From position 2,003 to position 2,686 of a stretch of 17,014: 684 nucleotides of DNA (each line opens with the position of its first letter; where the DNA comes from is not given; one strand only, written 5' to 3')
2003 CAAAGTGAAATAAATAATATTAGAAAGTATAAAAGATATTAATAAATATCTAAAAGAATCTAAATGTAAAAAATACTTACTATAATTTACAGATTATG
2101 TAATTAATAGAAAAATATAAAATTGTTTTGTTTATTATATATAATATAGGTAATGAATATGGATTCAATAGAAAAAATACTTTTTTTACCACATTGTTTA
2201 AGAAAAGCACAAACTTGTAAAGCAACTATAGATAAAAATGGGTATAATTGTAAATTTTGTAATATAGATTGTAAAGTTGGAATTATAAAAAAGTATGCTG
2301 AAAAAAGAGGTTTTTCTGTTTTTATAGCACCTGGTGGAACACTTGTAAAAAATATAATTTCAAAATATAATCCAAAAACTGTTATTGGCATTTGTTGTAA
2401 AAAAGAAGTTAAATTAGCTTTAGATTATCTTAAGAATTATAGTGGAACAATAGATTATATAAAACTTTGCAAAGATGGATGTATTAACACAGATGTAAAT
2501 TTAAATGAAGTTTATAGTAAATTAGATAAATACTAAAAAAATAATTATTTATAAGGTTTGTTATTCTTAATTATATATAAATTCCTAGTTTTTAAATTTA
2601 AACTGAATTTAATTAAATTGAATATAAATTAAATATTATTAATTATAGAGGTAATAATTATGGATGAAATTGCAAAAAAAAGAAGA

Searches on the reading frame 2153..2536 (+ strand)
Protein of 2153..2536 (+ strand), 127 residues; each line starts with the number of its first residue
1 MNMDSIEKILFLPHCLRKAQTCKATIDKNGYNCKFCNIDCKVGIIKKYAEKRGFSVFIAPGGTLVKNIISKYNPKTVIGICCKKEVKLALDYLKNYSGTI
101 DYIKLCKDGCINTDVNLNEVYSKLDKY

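Call 10: search_protein_families(library=pfam, max_evalue=0.01, proteins=[window:2153-2536:+])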
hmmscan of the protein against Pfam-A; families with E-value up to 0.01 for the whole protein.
window:2153-2536:+ (127 aa): 1 family
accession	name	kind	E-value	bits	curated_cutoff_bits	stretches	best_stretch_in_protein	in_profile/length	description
PF01976.22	DUF116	-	9.9e-33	113.2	25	1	5-123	38-154/155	Protein of unknown function DUF116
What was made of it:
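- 2153..2536 (+): Intact DUF116 gene, co-directional and 32 bp downstream of the pseudogene. It also follows the intact synthase in the sister species. PF01976 E=1e-32 (call 10).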

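Call 12: find_encoding_contigs(protein=window:2153-2536:+, flank=10000, max_places=10)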
Protein window:2153-2536:+ (127 aa): 2 contigs read that carry it; 1 place shown.
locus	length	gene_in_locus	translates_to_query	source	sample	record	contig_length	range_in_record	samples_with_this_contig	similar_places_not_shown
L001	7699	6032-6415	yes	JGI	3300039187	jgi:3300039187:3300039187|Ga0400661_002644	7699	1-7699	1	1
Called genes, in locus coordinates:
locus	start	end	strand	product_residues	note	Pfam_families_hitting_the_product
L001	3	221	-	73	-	?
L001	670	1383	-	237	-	-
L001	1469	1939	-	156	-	-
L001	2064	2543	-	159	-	-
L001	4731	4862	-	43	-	-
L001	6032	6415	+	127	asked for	PF01976:DUF116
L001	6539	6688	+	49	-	-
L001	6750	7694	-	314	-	PF00752:XPG_N, PF00867:XPG_I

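Call 30: find_homologous_proteins(query=window:2153-2536:+)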
Query window:2153-2536:+ (127 aa): 6 proteins with E <= 0.001 among 19 candidates.
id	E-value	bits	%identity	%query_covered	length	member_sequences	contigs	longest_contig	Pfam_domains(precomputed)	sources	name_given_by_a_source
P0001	2.9e-79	281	100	100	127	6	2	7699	PF01976.24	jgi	jgi:hypothetical protein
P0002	9.1e-57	208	72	100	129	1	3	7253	PF01976.24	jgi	jgi:uncharacterized protein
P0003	8.8e-34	134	54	97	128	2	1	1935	PF01976.24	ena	-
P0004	1.7e-19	88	45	87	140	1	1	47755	PF01976.24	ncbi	-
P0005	5.2e-16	77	40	92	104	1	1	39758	PF01976.24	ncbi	-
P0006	4.2e-13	67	37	92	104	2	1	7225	PF01976.24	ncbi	-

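Call 31: find_encoding_contigs(protein=P0002, flank=10000, max_places=4)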
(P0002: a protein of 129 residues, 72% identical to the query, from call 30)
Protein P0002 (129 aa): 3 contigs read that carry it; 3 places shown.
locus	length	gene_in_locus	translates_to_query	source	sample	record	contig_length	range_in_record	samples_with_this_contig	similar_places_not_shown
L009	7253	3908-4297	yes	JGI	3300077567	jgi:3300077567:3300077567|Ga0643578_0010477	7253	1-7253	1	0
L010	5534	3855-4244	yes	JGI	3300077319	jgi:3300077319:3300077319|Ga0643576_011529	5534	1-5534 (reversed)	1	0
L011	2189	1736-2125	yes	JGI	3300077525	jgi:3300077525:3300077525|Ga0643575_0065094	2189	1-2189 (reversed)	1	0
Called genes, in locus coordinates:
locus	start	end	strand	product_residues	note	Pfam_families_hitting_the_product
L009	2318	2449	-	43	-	-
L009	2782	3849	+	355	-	PF00348:polyprenyl_synt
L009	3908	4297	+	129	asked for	PF01976:DUF116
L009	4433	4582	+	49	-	-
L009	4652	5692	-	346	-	PF00752:XPG_N, PF00867:XPG_I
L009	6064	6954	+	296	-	PF01734:Patatin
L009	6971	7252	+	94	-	?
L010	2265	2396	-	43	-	-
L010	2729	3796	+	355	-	PF00348:polyprenyl_synt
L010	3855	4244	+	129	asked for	PF01976:DUF116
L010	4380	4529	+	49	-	-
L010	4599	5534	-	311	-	?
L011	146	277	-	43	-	-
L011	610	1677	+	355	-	PF00348:polyprenyl_synt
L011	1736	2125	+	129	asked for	PF01976:DUF116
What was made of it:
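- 2153..2536 (+): Synteny in call 31.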

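Call 32: find_encoding_contigs(protein=P0003, flank=10000, max_places=3)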
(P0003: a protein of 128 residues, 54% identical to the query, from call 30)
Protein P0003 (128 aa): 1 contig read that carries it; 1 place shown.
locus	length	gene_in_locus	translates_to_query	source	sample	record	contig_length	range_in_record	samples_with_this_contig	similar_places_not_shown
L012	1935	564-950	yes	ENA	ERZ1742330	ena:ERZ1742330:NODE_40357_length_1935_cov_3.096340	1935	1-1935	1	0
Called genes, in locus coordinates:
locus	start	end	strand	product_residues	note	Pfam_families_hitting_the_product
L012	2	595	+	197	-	?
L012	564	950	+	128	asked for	PF01976:DUF116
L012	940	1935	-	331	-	?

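Call 33: find_encoding_contigs(protein=P0004, flank=10000, max_places=3)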
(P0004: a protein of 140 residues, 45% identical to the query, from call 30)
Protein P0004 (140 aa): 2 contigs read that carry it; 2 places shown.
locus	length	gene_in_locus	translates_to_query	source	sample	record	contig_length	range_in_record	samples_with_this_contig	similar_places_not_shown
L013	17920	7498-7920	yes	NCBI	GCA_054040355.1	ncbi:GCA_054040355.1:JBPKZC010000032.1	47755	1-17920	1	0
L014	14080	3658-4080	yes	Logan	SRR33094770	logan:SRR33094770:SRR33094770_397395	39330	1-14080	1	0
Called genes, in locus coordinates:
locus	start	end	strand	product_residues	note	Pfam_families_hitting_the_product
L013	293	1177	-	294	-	PF01478:Peptidase_A24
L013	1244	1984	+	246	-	PF01255:Prenyltransf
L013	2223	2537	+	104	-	PF01248:Ribosomal_L7Ae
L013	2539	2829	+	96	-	PF01200:Ribosomal_S28e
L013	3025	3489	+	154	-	PF00334:NDK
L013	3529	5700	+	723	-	PF00009:GTP_EFTU, PF22042:EF-G_D2, PF03144:GTP_EFTU_D2, PF14492:EFG_III, PF03764:EFG_IV, PF00679:EFG_C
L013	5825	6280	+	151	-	PF08069:Ribosomal_S13_N, PF00312:Ribosomal_S15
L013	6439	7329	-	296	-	-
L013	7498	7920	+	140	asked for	PF01976:DUF116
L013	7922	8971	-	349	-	PF00348:polyprenyl_synt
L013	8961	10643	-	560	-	PF00288:GHMP_kinases_N, PF08544:GHMP_kinases_C, PF02401:LYTB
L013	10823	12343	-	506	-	PF02803:Thiolase_C (weak), PF22691:Thiolase_C_1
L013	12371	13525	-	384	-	PF00483:NTP_transferase (weak), PF01128:IspD, PF02348:CTP_transf_3, PF12804:NTP_transf_3, PF02542:YgbB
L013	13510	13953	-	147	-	PF19617:DUF6122 (weak)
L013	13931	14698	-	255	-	-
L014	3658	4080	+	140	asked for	PF01976:DUF116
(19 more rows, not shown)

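Call 39: find_homologous_proteins(query=L009:2782-3846:+)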
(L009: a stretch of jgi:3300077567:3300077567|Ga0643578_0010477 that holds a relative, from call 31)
Query L009:2782-3846:+ (355 aa): 7177 proteins with E <= 0.001 among 8000 candidates; the best 120 are listed.
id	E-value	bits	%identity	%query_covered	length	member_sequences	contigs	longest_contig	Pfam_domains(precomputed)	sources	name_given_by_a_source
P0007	5.3e-229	777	100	100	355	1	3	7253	PF00348.23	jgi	jgi:geranylgeranyl pyrophosphate synthase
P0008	7.0e-119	415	55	99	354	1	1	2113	PF00348.23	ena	-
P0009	6.8e-88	313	43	100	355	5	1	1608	PF00348.23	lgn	-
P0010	2.6e-87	311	46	100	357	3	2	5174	PF00348.23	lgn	-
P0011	3.3e-86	308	44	100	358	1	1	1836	PF00348.23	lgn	-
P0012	4.7e-84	301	47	99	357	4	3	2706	PF00348.23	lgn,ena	-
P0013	9.5e-84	300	42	100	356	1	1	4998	PF00348.23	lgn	-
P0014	1.4e-82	296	43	100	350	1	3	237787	PF00348.23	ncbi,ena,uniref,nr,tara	ncbi:MAG: polyprenyl synthetase [Candidatus Diapherotrites archaeon]|uniref:Polyprenyl synthetase n=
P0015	8.2e-82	293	43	100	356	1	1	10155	PF00348.23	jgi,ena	-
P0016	9.9e-82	293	42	100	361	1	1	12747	PF00348.23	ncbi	-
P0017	1.2e-81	293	43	100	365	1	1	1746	PF00348.23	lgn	-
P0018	1.2e-81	293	43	99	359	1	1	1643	PF00348.23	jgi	jgi:geranylgeranyl pyrophosphate synthase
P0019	1.2e-81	293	42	99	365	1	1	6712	PF00348.23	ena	-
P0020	1.4e-81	292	42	100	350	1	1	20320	PF00348.23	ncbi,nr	ncbi:MAG: polyprenyl synthetase family protein [archaeon]|nr:polyprenyl synthetase family protein [a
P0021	2.2e-81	292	46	99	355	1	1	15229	PF00348.23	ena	-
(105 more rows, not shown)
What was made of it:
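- On DPANN archaeon (host organism): Homologues of the orthologue are labelled with DPANN phyla (call 39).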

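Call 40: find_encoding_contigs(protein=P0005, flank=6000, max_places=2)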
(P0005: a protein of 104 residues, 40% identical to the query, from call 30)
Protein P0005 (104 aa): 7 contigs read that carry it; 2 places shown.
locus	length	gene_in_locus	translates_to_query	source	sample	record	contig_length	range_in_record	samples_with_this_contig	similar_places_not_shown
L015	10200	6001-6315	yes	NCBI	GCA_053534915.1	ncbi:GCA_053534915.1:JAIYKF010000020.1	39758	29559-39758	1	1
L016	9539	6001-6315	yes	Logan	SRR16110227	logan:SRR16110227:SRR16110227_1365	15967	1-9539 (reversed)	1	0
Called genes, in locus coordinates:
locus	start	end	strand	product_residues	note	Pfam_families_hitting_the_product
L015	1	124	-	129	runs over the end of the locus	PF01592:NifU_N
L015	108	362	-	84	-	-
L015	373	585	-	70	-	PF08984:DUF1858, PF04405:ScdA_N (faint)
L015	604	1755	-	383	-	PF00266:Aminotran_5, PF01041:DegT_DnrJ_EryC1 (weak)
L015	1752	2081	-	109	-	-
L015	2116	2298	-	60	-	PF12797:Fer4_2 (weak), PF12837:Fer4_6, PF13237:Fer4_10, PF00037:Fer4, PF13459:Fer4_15 (weak), PF14697:Fer4_21, PF12838:Fer4_7, PF13187:Fer4_9, +7 more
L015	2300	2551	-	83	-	PF02943:FeThRed_B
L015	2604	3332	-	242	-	-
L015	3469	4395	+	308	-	PF02568:ThiI (weak), PF03054:tRNA_Me_trans (weak), PF18297:NFACT-R_2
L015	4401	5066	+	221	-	PF02666:PS_Dcarbxylase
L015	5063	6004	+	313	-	PF04055:Radical_SAM, PF08608:Wyosine_form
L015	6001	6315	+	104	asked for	PF01976:DUF116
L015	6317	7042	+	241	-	PF01171:ATP_bind_3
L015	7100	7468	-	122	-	PF00903:Glyoxalase (faint)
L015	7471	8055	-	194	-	-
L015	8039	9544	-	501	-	-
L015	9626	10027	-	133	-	-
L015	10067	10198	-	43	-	?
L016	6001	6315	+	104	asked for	PF01976:DUF116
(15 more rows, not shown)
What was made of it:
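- Tried and rejected: P0005 (L015) sits among tRNA-modification genes (call 40).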

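Call 44: search_protein_families(library=pfam, max_evalue=0.001, proteins=[L001:670-1383:-, L001:1469-1939:-, L001:2064-2543:-])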
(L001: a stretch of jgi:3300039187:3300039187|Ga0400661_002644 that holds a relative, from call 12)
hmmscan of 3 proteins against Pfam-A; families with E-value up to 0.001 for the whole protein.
L001:670-1383:- (237 aa): 0 families

L001:1469-1939:- (156 aa): 0 families

L001:2064-2543:- (159 aa): 0 families

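Call 51: find_encoding_contigs(protein=P0008, flank=5000, max_places=2)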
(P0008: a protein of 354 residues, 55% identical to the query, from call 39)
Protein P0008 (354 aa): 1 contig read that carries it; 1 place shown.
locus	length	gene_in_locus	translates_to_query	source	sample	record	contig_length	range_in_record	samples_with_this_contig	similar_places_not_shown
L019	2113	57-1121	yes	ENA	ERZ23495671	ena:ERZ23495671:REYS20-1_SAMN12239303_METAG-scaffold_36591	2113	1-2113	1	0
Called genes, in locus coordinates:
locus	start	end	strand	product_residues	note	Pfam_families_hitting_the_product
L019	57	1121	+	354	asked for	PF00348:polyprenyl_synt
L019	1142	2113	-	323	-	?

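Call 52: search_protein_families(library=pfam, max_evalue=0.001, proteins=[L019:1142-2113:-])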
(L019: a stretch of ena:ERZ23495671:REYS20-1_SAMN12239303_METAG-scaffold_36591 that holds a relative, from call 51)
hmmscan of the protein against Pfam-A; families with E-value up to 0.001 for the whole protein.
L019:1142-2113:- (323 aa): 4 families
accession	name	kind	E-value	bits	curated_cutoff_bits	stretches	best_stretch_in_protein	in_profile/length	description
PF21688.3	FAD-depend_C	-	1.2e-15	58.7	27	1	86-266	3-195/197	FAD-dependent protein, C-terminal domain-like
PF01134.28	GIDA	-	2.8e-09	37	22.1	0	13-70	99-157/391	Glucose inhibited division protein A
PF07992.20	Pyr_redox_2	-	3.8e-06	27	26.1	0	11-63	185-237/291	Pyridine nucleotide-disulphide oxidoreductase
PF00890.30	FAD_binding_2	-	0.00046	19.9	20.4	0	11-75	144-215/414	FAD binding domain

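Call 56: search_protein_families(library=ncbifam, max_evalue=1e-10, proteins=[L009:2782-3846:+])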
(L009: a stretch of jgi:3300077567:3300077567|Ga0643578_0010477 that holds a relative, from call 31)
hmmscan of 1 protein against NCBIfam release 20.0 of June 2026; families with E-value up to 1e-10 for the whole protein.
L009:2782-3846:+ (355 aa): 16 families
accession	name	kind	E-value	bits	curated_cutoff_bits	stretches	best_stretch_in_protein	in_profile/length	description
NF040698.1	IdsA_Meth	equivalog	1.7e-60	205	468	1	50-354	28-327/328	short chain isoprenyl diphosphate synthase IdsA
NF041003.1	GGPP_syn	equivalog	4.6e-49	167.3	500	1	50-353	26-324/326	geranylgeranyl diphosphate synthase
NF041169.1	f2_encap_cargo4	exception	1.8e-41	142.5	450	1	62-354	48-333/334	family 2 encapsulin nanocompartment cargo protein polyprenyl transferase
TIGR02749.1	prenyl_cyano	equivalog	7e-38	130.4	383.2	1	58-353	38-320/322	solanesyl diphosphate synthase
NF040789.2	gerfarn_diphsyn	equivalog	1e-37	130.1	560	1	95-354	92-344/345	geranylfarnesyl diphosphate synthase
NF045485.1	FPPsyn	subfamily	3.8e-37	128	275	1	41-289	15-263/288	farnesyl diphosphate synthase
NF008140.0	PRK10888.1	equivalog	1.3e-35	123.3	412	1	53-354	33-322/323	octaprenyl diphosphate synthase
TIGR02748.1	GerC3_HepT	equivalog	3.7e-33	115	456.55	1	48-354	27-318/319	heptaprenyl diphosphate synthase component II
NF045628.1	HxpDPsynlarge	equivalog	8.9e-30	103.8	500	1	52-346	23-302/311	hexaprenyl-diphosphate synthase large subunit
NF042417.1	NPPPS_Mycobact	equivalog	8.4e-29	100.6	600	1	50-353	42-333/335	nonaprenyl/(2E,6E)-farnesyl/geranylgeranyl diphosphat synthase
NF045685.1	GGPPSynCrtE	equivalog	1e-26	93.7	460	1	54-278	33-257/293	geranylgeranyl diphosphate synthase CrtE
NF007877.0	PRK10581.1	equivalog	1.6e-25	89.9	321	1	39-277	19-259/299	(2E,6E)-farnesyl diphosphate synthase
NF045549.1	GGPPsyn_IdsB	equivalog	1.4e-22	80.2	475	1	64-326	65-321/346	geranylgeranyl diphosphate synthase IdsB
NF042416.1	GFPPS_Mycobact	equivalog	1.7e-19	70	600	1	35-353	16-348/350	bifunctional (2E,6E)-farnesyl/geranyl diphosphate synthase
NF040627.1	GFPS_Meth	equivalog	7.8e-17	61.6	600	1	51-310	27-262/285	geranylfarnesyl diphosphate synthase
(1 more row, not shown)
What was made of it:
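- Closest known: Archaeal and eukaryote-like short-chain trans-isoprenyl diphosphate synthases. Different: Even the intact orthologue falls below every NCBIfam equivalog cut-off (205 against 468 bits; call 56), so its product chain length is unknown.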

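Call 57: search_solved_structures(query=L009:2782-3846:+, max_evalue=1e-20, show_alignments=1)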
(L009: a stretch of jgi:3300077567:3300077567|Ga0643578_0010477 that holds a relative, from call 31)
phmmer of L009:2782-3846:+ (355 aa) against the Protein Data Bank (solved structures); distinct sequences matched with E-value up to 1e-20: 47.
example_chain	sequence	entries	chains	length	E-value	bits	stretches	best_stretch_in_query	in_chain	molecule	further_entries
1wy0_A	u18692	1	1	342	2.6e-35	125.4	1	62-354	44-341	geranylgeranyl pyrophosphate synthetase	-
2dh4_A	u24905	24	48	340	1.3e-32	116.6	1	49-335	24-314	YPL069C | Geranylgeranyl pyrophosphate synthetase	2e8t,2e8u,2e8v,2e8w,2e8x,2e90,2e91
5jfq_A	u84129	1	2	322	2.7e-30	108.9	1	49-354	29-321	Geranylgeranyl Pyrophosphate Synthetase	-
8v0f_A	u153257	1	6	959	9.5e-30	107.2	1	95-317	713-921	Copalyl diphosphate synthase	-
6v0k_A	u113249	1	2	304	3.4e-29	105.3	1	89-331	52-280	Terpene synthase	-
7s0m_A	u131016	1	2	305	8.7e-29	104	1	88-331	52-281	Terpene synthase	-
7s0l_A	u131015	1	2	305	2.3e-28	102.6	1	88-331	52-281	Terpene synthase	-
7s0h_A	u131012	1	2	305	2.3e-28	102.6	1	88-331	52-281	Terpene synthase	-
7s09_A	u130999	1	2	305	3.8e-28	101.9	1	88-331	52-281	Terpene synthase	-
9q3i_A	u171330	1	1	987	4.5e-28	101.7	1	88-331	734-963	Copalyl diphosphate synthase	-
7s0a_A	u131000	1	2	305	8.1e-28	100.8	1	88-331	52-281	Terpene synthase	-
5ze6_A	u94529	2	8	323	2.7e-27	99.1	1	54-354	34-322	Octaprenyl diphosphate synthase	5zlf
3wjk_A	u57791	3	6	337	2.9e-27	99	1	54-354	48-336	Octaprenyl diphosphate synthase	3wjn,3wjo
6r4v_A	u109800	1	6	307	2.3e-26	96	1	48-326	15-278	Geranylgeranyl pyrophosphate synthase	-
2q80_A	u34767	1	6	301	3.5e-26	95.4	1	48-326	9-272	Geranylgeranyl pyrophosphate synthetase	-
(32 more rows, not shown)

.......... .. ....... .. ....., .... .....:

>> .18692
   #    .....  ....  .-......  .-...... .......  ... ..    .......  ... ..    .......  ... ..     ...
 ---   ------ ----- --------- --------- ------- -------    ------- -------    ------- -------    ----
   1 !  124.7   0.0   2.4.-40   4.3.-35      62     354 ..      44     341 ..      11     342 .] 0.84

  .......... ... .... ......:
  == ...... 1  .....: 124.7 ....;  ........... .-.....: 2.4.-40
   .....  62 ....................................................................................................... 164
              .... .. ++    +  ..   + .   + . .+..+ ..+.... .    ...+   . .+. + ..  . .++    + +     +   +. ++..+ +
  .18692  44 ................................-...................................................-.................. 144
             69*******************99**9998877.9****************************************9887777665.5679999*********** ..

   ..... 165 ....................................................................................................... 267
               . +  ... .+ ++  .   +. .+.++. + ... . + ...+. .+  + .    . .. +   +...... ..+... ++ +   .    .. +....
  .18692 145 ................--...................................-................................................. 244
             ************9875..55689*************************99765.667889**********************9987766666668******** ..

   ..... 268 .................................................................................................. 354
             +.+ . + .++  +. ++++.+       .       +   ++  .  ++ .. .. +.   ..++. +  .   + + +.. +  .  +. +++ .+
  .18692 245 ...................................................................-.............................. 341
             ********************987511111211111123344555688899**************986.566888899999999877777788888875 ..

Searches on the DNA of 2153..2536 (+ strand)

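Call 16: search_rna_families(source=L001, threshold=gathering)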
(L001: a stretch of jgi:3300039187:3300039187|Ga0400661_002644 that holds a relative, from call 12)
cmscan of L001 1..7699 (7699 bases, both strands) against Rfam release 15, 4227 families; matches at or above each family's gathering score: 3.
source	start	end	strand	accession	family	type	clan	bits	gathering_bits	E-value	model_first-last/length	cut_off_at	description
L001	2887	4382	-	RF01959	SSU_rRNA_archaea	Gene; rRNA;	CL00111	1351.1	50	0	1-1478/1478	no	Archaeal small subunit ribosomal RNA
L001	2654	2725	-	RF00005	tRNA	Gene; tRNA;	CL00001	70.2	29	3.3e-14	1-71/71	no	tRNA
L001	4894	4967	-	RF00005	tRNA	Gene; tRNA;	CL00001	62.8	29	3.6e-12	1-71/71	no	tRNA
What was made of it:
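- On DPANN archaeon (host organism): The 16S is followed by tRNA-Ala and then by protein genes, with no 23S found in L001 (call 16).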
